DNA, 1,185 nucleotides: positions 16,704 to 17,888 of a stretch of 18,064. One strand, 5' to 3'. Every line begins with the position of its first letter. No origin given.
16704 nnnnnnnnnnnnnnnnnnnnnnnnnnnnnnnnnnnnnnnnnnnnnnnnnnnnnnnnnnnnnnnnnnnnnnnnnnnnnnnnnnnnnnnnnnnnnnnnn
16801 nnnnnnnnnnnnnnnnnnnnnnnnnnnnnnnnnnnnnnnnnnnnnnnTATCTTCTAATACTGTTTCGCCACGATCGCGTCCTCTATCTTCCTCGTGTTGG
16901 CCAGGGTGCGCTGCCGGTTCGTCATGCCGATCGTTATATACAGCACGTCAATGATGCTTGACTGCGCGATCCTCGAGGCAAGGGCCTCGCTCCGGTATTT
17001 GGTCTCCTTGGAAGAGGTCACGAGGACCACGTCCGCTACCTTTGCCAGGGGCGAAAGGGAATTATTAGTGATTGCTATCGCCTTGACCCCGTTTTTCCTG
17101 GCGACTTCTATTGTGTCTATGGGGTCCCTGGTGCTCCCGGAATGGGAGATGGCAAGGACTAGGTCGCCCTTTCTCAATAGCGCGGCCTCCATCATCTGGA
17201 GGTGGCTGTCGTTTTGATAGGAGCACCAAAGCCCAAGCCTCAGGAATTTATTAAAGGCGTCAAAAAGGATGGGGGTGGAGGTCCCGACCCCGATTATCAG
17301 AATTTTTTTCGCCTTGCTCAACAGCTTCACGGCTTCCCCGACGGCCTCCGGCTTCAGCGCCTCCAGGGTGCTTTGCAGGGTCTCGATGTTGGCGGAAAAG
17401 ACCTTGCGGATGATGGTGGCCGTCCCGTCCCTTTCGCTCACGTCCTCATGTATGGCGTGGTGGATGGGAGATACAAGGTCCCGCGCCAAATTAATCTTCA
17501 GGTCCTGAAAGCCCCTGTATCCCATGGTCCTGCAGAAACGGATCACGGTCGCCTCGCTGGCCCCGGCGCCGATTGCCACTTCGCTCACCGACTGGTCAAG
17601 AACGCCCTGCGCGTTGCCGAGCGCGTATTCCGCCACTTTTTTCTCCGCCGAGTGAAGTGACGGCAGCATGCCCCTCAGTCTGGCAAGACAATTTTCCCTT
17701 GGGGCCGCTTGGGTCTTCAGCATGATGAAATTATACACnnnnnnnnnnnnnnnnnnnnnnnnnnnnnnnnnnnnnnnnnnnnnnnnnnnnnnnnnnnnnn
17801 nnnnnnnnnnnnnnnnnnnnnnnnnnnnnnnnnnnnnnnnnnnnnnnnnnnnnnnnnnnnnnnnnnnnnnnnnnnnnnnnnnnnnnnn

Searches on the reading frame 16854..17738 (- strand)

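Call 60: search_protein_families(library=pfam, proteins=[window:16854-17738:-], max_evalue=0.0001)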
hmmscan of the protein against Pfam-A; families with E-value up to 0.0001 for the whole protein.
window:16854-17738:- (294 aa): 3 families
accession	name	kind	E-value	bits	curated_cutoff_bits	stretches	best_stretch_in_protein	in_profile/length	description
PF01380.27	SIS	-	1.3e-22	80.4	25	1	140-268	2-130/131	SIS domain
PF01418.23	HTH_6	-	7.9e-20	71.1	28.3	1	16-88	2-74/77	Helix-turn-helix domain, rpiR family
PF13580.11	SIS_2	-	2.3e-08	34.6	27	1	181-224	94-137/138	SIS domain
